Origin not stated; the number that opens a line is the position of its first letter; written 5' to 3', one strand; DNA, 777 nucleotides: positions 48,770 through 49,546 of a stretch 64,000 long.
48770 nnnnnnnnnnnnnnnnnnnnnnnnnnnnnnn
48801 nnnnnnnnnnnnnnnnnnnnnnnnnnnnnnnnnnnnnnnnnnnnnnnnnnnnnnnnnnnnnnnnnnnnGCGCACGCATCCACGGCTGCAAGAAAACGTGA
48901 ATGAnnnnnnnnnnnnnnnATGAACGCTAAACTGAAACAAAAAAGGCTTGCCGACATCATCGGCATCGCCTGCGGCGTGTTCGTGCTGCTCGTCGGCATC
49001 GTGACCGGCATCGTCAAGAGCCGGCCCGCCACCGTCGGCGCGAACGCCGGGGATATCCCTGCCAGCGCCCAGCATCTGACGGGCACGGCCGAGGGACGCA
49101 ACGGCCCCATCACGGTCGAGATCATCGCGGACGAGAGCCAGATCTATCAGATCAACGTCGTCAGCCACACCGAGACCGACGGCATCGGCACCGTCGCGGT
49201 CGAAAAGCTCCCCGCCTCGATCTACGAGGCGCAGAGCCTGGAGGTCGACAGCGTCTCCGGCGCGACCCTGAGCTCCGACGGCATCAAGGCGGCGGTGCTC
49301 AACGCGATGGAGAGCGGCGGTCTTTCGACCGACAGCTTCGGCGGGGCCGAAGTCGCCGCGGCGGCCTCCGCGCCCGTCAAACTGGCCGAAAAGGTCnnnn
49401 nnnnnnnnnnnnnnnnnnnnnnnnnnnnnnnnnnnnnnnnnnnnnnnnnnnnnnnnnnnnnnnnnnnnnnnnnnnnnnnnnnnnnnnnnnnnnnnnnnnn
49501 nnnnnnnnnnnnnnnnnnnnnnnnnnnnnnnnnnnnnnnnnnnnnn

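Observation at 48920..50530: NrfA with an N-terminal membrane anchor and FMN_bind domain fused to the pentahaem core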

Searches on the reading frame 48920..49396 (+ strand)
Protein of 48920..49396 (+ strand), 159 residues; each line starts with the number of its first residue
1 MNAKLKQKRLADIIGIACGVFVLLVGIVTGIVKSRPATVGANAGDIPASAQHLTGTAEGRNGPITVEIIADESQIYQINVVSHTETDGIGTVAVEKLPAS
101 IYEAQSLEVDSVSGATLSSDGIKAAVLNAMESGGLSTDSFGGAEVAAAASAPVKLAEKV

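Call 60: find_homologous_proteins(query=window:48920-49396:+, max_evalue=0.00001)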
Query window:48920-49396:+ (159 aa): 7 proteins with E <= 0.00001 among 261 candidates.
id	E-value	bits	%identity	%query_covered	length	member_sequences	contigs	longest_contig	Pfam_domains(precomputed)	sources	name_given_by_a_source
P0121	2.8e-66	240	77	97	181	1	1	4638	PF04205.20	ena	-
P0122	3.0e-52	194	52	85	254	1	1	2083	PF04205.20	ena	-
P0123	5.9e-50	187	63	90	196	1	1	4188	PF04205.20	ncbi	-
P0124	1.5e-45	173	64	80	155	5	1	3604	PF04205.20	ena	-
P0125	1.5e-42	163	66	77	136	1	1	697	PF04205.20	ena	-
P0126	1.3e-38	150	96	48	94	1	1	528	-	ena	-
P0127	1.7e-31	127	52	86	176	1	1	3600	PF04205.20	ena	-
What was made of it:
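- Tried and rejected: A search with the N-terminal module alone returned seven short 'stand-alone' proteins (call 60).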

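Call 61: find_encoding_contigs(protein=P0121, flank=5000, max_places=2)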
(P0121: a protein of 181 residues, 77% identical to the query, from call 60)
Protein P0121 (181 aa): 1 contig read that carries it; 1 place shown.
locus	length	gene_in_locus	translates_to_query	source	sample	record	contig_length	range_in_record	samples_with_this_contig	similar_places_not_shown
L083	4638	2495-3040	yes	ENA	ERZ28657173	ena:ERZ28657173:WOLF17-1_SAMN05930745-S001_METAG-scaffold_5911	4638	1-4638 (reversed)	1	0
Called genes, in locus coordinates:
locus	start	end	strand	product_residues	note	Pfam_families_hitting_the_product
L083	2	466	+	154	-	?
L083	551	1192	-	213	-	-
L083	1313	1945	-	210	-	PF02660:G3P_acyltransf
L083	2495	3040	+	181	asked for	PF04205:FMN_bind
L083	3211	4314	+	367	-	-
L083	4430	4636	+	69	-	?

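Call 62: find_encoding_contigs(protein=P0123, flank=5000, max_places=2)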
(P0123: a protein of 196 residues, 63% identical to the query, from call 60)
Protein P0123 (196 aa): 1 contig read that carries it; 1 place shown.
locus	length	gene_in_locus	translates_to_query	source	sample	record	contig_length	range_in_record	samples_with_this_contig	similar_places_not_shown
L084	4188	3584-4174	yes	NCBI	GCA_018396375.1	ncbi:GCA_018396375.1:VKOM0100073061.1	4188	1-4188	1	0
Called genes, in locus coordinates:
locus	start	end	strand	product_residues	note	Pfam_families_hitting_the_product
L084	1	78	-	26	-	?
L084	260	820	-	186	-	PF09515:Thia_YuaJ, PF12822:ECF_trnsprt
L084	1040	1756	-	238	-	PF01643:Acyl-ACP_TE, PF13279:4HBT_2 (faint), PF20791:Acyl-ACP_TE_C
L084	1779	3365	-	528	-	PF13091:PLDc_2, PF00614:PLDc, PF13091:PLDc_2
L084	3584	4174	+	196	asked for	PF04205:FMN_bind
